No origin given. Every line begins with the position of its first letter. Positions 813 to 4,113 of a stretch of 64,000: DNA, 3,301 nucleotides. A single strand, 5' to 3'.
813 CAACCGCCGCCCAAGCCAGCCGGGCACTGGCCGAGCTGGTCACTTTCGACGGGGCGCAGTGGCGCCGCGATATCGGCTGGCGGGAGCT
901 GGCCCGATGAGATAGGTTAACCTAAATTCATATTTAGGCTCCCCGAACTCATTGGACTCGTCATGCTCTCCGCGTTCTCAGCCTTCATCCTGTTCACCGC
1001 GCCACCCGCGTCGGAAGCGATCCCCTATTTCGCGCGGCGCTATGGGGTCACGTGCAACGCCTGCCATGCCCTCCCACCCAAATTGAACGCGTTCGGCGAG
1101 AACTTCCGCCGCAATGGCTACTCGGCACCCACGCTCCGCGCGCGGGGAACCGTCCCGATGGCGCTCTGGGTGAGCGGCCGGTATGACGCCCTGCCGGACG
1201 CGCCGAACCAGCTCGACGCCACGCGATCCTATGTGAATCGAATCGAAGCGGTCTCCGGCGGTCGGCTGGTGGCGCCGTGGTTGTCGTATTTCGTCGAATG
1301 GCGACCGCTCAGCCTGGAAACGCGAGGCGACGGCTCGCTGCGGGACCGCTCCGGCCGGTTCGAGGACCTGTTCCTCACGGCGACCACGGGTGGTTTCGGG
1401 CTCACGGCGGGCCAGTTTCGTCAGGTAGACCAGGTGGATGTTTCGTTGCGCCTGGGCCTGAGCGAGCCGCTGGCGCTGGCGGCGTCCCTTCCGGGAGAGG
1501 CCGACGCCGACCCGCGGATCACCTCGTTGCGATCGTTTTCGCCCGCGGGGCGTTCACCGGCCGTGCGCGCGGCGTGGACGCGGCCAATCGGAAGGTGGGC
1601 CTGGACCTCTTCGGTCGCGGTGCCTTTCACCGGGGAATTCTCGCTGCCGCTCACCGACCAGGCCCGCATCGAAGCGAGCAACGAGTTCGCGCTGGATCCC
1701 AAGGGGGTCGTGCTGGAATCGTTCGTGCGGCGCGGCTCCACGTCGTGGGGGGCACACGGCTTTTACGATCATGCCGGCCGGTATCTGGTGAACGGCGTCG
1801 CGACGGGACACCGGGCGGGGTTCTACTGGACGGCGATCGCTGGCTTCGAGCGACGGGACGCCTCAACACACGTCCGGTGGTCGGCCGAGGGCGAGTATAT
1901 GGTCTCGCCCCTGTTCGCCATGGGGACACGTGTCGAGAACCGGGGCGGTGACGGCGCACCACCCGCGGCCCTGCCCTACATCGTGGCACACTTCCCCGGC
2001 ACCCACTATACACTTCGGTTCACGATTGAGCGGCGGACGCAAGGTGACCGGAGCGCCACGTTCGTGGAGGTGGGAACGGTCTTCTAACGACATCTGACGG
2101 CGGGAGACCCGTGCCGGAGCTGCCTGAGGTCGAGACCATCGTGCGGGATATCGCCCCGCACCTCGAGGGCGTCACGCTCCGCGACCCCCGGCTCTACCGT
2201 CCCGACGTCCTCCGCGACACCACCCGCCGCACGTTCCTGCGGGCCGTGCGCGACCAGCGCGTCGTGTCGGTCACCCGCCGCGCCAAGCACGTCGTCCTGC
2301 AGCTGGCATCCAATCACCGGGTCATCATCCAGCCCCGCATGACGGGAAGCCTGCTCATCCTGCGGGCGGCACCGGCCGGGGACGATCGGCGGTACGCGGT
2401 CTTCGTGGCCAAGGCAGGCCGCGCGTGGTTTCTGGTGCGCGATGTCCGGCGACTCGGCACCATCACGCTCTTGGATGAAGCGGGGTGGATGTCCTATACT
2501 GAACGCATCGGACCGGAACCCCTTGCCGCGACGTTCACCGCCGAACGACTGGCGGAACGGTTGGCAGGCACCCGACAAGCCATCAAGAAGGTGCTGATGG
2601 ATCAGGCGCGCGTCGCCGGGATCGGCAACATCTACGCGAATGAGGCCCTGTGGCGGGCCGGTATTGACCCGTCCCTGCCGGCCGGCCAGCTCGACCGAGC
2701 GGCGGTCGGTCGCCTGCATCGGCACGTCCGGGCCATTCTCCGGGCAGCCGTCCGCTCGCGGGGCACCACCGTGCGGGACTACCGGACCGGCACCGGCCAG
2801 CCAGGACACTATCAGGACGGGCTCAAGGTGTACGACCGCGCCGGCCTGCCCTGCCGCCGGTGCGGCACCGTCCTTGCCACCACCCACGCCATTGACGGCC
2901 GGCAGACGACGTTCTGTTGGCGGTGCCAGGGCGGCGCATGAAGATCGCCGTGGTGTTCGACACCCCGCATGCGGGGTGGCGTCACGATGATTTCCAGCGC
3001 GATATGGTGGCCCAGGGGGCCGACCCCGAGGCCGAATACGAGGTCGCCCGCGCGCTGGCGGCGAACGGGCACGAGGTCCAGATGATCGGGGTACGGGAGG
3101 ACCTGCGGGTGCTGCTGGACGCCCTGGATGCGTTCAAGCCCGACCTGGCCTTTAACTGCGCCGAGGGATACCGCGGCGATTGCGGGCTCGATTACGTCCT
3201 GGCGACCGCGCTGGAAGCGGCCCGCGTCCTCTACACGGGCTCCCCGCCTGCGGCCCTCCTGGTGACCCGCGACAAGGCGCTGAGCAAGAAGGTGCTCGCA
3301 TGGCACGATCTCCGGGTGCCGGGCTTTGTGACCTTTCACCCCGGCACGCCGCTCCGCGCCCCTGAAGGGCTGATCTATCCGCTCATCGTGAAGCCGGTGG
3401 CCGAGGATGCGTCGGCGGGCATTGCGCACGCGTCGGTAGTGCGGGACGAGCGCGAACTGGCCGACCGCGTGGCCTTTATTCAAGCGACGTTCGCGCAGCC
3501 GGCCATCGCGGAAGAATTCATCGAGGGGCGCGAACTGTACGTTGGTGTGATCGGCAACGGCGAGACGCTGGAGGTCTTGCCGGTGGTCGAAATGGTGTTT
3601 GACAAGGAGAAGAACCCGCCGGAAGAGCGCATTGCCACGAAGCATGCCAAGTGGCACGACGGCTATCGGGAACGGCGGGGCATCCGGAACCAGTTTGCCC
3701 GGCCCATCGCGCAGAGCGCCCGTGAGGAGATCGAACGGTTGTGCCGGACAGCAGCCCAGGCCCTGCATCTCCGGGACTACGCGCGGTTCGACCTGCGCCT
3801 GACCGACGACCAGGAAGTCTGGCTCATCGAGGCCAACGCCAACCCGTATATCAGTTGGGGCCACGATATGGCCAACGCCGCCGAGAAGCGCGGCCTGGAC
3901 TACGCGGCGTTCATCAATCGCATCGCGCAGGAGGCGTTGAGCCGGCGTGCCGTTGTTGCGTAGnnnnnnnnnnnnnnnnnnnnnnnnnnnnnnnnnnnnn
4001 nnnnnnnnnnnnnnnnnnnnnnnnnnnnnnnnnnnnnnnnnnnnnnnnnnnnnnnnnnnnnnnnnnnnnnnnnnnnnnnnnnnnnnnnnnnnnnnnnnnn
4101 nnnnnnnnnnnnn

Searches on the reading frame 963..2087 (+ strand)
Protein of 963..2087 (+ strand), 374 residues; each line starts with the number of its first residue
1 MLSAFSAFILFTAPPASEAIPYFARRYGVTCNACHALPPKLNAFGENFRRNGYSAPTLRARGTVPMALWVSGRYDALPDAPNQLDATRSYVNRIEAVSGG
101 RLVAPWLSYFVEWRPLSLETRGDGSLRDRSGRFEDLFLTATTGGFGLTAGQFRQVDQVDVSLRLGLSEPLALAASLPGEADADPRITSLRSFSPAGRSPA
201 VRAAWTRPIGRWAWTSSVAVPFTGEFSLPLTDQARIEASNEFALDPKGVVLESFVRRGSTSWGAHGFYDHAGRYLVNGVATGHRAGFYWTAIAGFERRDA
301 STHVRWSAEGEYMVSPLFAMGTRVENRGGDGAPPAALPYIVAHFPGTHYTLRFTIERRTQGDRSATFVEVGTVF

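Call 3: search_protein_families(library=pfam, proteins=[window:963-2087:+], max_evalue=0.01)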
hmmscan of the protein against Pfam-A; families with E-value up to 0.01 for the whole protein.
window:963-2087:+ (374 aa): 0 families

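Call 8: search_protein_families(library=ncbifam, proteins=[window:963-2087:+], max_evalue=0.01)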
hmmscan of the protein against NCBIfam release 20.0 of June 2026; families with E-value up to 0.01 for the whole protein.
window:963-2087:+ (374 aa): 0 families

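Call 50: search_protein_families(library=padloc, proteins=[window:963-2087:+], max_evalue=0.01)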
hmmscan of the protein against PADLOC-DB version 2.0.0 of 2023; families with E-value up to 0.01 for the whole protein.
window:963-2087:+ (374 aa): 0 families

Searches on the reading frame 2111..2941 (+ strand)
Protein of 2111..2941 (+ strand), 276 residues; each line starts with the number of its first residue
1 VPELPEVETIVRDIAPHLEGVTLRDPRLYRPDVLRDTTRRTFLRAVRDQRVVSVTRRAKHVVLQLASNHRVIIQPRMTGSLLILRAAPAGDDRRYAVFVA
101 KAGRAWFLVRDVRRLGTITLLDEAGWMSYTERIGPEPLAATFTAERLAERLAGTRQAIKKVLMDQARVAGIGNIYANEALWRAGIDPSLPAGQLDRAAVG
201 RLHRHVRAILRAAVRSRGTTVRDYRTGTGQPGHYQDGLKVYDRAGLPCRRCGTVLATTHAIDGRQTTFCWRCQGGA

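Call 3: search_protein_families(library=pfam, proteins=[window:2111-2941:+], max_evalue=0.01)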
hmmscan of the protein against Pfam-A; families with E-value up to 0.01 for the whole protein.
window:2111-2941:+ (276 aa): 4 families
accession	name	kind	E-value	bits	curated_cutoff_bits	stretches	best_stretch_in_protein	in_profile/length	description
PF06831.19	H2TH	-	3e-28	98.1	34.7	1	133-223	1-91/93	Formamidopyrimidine-DNA glycosylase H2TH domain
PF01149.29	Fapy_DNA_glyco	-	5.5e-23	82.3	25.5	1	1-118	1-117/117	Formamidopyrimidine-DNA glycosylase N-terminal domain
PF06827.20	zf-FPG_IleRS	-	9e-05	22.7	21.3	1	245-273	1-28/30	Zinc finger found in FPG and IleRS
PF05833.16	NFACT_N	-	0.00058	19.2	31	1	135-214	168-244/456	NFACT N-terminal and middle domains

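Call 8: search_protein_families(library=ncbifam, proteins=[window:2111-2941:+], max_evalue=0.01)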
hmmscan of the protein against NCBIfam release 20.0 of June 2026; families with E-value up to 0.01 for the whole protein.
window:2111-2941:+ (276 aa): 9 families
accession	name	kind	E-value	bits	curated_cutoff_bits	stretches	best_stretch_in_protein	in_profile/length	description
NF002211.1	PRK01103.1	equivalog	3.8e-74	249.7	212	1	1-273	1-273/274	bifunctional DNA-formamidopyrimidine glycosylase/DNA-(apurinic or apyrimidinic site) lyase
TIGR00577.1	fpg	equivalog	1.7e-68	231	203.3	1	1-273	1-276/276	DNA-formamidopyrimidine glycosylase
NF011386.0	PRK14811.1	equivalog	5.6e-54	183.2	414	1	1-274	1-263/269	DNA-formamidopyrimidine glycosylase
NF010551.0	PRK13945.1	equivalog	1.9e-51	175.1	348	1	1-273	1-281/282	DNA-formamidopyrimidine glycosylase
NF011385.0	PRK14810.1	equivalog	1e-49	169.4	423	1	1-273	1-271/272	DNA-formamidopyrimidine glycosylase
NF040775.1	endonuc_Nei2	equivalog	4.6e-25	88.5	400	1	47-273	39-251/252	endonuclease VIII Nei2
NF007763.0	PRK10445.1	equivalog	4.4e-21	75.5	252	1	1-273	1-262/263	endonuclease VIII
TIGR03629.1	uS13_arch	equivalog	0.0054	17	175.55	0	159-227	17-85/144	30S ribosomal protein S13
NF041120.1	RqcH_arch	equivalog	0.0054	15.6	400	1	143-218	162-234/645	ribosome rescue protein RqcH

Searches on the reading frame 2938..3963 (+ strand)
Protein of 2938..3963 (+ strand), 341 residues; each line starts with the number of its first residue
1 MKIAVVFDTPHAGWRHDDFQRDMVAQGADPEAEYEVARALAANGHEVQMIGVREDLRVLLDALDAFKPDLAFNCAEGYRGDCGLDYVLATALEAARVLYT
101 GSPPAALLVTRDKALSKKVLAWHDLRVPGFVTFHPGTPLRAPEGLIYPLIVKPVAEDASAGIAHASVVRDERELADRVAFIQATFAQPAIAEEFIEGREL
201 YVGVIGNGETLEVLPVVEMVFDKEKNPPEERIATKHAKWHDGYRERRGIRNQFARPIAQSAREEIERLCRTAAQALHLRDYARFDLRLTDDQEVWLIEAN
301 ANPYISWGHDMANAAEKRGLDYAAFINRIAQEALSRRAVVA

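Call 3: search_protein_families(library=pfam, proteins=[window:2938-3963:+], max_evalue=0.01)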
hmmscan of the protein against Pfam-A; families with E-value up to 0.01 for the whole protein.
window:2938-3963:+ (341 aa): 5 families
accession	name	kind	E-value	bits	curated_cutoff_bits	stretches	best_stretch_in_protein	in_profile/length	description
PF07478.18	Dala_Dala_lig_C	-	6.1e-21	75.3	24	1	143-329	33-202/204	D-ala D-ala ligase C-terminus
PF02655.19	ATP-grasp_3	-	1.9e-08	35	23.2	1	111-301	2-155/160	ATP-grasp domain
PF13535.11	ATP-grasp_4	-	1.7e-05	25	27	1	146-303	2-152/160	ATP-grasp domain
PF14398.11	ATPgrasp_YheCD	-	0.004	16.9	26.8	1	259-324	179-253/255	YheC/D like ATP-grasp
PF03133.20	TTL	-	0.0091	15.7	20.1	0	249-304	204-260/292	Tubulin-tyrosine ligase family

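Call 8: search_protein_families(library=ncbifam, proteins=[window:2938-3963:+], max_evalue=0.01)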
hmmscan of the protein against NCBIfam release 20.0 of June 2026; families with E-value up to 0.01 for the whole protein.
window:2938-3963:+ (341 aa): 30 families (the best 25 are shown)
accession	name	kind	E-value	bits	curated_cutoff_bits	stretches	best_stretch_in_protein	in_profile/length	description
NF002378.0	PRK01372.1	subfamily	1.4e-34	119.2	243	1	35-335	29-303/305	D-alanine--D-alanine ligase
TIGR01205.1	D_ala_D_alaTIGR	subfamily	2.5e-28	99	245.65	1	35-333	22-317/318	D-alanine--D-alanine ligase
NF011169.0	PRK14571.1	equivalog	1.1e-21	77.5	404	1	35-335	23-297/300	D-alanyl-alanine synthetase A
NF002528.0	PRK01966.1-4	subfamily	6.1e-20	71.3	262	1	66-337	98-362/366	D-alanine--D-alanine ligase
NF002527.0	PRK01966.1-3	equivalog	3e-15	56.2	310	1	54-304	63-299/332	D-alanine--D-alanine ligase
NF002525.0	PRK01966.1-1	equivalog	1.6e-13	50.4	457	1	80-338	108-355/364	D-alanine--D-alanine ligase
NF000091.3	D_ala_D_ser_VanG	exception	2.3e-13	49.7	495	1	80-332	103-342/344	D-alanine--D-serine ligase VanG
NF002526.0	PRK01966.1-2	equivalog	1.2e-12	47.4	449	1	143-336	174-350/362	D-alanine--D-alanine ligase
NF000372.1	D_ala_D_lac_VanI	exception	8.3e-12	45.1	700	1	79-331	99-338/341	D-alanine--(R)-lactate ligase VanI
NF000206.1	D_ala_D_lac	equivalog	7.5e-11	41.6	550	1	79-331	99-338/342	D-alanine--(R)-lactate ligase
NF012215.1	D_ala_D_lac_VanD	exception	8.8e-11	41.7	700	1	80-329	100-336/343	D-alanine--(R)-lactate ligase VanD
NF011167.0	PRK14569.1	equivalog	2e-10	40.5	410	1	49-333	38-295/296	D-alanyl-alanine synthetase A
NF002529.0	PRK01966.1-5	equivalog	3.5e-10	39.3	472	1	80-333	95-339/348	D-alanine--D-alanine ligase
NF002563.0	PRK02186.1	subfamily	7e-10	37.8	625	1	86-221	80-214/890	argininosuccinate lyase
NF000092.1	D_ala_D_lac_Ao2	exception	1.1e-08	34.6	700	1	79-333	99-340/348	D-alanine--(R)-lactate ligase VanA-Ao2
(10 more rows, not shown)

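Call 27: search_solved_structures(query=window:2938-3963:+, max_evalue=0.001, show_alignments=1)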
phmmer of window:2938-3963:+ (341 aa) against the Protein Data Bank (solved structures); distinct sequences matched with E-value up to 0.001: 31.
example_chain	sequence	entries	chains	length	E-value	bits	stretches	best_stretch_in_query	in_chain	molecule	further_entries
8evv_A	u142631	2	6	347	3e-16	62.8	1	52-335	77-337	D-alanine--D-alanine ligase A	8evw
8evx_A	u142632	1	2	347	3e-16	62.8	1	52-335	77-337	D-alanine--D-alanine ligase A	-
8evy_B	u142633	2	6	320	3e-12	49.6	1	36-332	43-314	D-alanine--D-alanine ligase B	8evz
7u56_A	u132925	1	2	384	3.2e-11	46.2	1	79-338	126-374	D-alanine--D-alanine ligase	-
3r23_A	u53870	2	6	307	1.4e-10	44.1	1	43-335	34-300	D-alanine--D-alanine ligase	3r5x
3k3p_A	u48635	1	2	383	1.8e-09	40.5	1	80-330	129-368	D-alanine--D-alanine ligase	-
5d8d_A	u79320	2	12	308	2.1e-09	40.3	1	74-324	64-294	D-alanine--D-alanine ligase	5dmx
6u1c_A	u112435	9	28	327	3.4e-09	39.6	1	80-335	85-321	D-alanine--D-alanine ligase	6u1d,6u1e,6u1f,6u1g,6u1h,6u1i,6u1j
3r5f_A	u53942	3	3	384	4.5e-09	39.2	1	56-337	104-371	D-alanine--D-alanine ligase 1 | D-alanine--D-alanine ligase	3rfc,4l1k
3e5n_A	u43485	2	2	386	4.6e-09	39.1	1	56-337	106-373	D-alanine-D-alanine ligase A | D-alanine--D-alanine ligase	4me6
3se7_A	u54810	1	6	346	6.1e-09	38.7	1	79-335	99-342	VanA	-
2yzg_A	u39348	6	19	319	6.4e-09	38.6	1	80-334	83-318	D-alanine--D-alanine ligase | D-alanine-D-alanine ligase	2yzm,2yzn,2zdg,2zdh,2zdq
2fb9_A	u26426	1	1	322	6.5e-09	38.6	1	80-334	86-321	D-alanine:D-alanine ligase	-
3i12_A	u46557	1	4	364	7.2e-09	38.5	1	79-337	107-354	D-alanine-D-alanine ligase A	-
3q1k_A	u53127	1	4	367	7.4e-09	38.4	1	79-337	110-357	D-alanine--D-alanine ligase A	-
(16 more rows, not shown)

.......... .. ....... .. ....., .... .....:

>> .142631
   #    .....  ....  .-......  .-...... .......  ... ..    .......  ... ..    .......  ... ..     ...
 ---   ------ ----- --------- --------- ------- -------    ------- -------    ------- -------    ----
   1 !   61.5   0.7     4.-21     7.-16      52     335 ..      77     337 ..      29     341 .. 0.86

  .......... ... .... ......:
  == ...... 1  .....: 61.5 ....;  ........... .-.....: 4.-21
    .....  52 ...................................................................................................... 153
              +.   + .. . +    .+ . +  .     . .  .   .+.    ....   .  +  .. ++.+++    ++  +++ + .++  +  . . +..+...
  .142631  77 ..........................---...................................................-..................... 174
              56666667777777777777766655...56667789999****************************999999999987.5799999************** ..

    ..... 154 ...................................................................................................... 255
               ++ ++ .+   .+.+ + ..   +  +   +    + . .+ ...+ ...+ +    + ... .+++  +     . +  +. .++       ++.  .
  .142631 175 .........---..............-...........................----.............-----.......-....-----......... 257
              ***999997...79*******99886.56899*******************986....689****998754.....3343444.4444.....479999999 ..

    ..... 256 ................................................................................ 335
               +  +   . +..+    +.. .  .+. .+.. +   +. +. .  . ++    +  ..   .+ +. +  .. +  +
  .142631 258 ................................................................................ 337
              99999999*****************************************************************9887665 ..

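Call 50: search_protein_families(library=padloc, proteins=[window:2938-3963:+], max_evalue=0.01)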
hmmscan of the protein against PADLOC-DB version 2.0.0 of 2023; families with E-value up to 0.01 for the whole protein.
window:2938-3963:+ (341 aa): 0 families

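Call 66: list_cluster_members(proteins=[window:2938-3963:+, window:963-2087:+])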
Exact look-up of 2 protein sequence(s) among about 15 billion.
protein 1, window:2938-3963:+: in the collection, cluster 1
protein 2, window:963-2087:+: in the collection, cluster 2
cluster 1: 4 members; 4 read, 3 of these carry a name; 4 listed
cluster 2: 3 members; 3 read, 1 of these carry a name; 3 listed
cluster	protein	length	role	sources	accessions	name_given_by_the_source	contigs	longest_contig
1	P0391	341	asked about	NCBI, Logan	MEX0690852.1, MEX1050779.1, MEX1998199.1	MAG: ATP-grasp domain-containing protein [Gemmatimonadales bacterium]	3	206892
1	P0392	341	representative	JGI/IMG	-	D-alanine-D-alanine ligase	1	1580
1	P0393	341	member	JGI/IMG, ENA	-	D-alanine-D-alanine ligase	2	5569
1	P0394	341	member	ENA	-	-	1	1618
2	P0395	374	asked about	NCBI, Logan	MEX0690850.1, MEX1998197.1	MAG: hypothetical protein WD934_00810 [Gemmatimonadales bacterium]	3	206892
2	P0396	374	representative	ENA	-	-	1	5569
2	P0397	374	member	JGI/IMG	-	-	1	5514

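Call 68: find_homologous_proteins(query=window:2938-3963:+, max_evalue=1e-20)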
Query window:2938-3963:+ (341 aa): 1793 proteins with E <= 1e-20 among 8000 candidates; the best 120 are listed.
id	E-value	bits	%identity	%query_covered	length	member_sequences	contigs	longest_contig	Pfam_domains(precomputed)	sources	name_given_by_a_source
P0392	4.5e-214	728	95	100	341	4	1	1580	PF13535.12,PF02655.20,PF07478.19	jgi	jgi:D-alanine-D-alanine ligase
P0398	1.1e-178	611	80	100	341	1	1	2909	PF02655.20,PF07478.19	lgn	-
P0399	3.1e-173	594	80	100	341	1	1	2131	PF13535.12,PF02655.20,PF07478.19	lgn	-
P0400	3.6e-169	580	77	100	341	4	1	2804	PF13535.12,PF02655.20,PF07478.19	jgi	-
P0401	1.9e-164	565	75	99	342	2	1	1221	PF13535.12,PF02655.20,PF07478.19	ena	-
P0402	1.4e-161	555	74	100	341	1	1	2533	PF02655.20,PF07478.19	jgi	jgi:D-alanine-D-alanine ligase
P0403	2.0e-154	532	71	100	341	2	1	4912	PF02655.20,PF07478.19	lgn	-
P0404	1.9e-134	466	63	99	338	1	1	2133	PF02655.20,PF07478.19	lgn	-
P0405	2.7e-134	466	62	99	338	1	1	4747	PF02655.20,PF01071.25,PF07478.19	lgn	-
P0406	1.2e-133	464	64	99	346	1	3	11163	PF02655.20,PF07478.19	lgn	-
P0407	4.9e-133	461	63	99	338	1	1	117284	PF13535.12,PF02655.20,PF07478.19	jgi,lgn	jgi:D-alanine-D-alanine ligase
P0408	8.6e-133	461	63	99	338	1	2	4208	PF02655.20,PF07478.19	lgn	-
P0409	1.4e-132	460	61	99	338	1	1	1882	PF02655.20,PF07478.19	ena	-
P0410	1.5e-132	460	63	99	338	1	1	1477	PF13535.12,PF07478.19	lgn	-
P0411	6.4e-132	458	62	99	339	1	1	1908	PF02655.20,PF07478.19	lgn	-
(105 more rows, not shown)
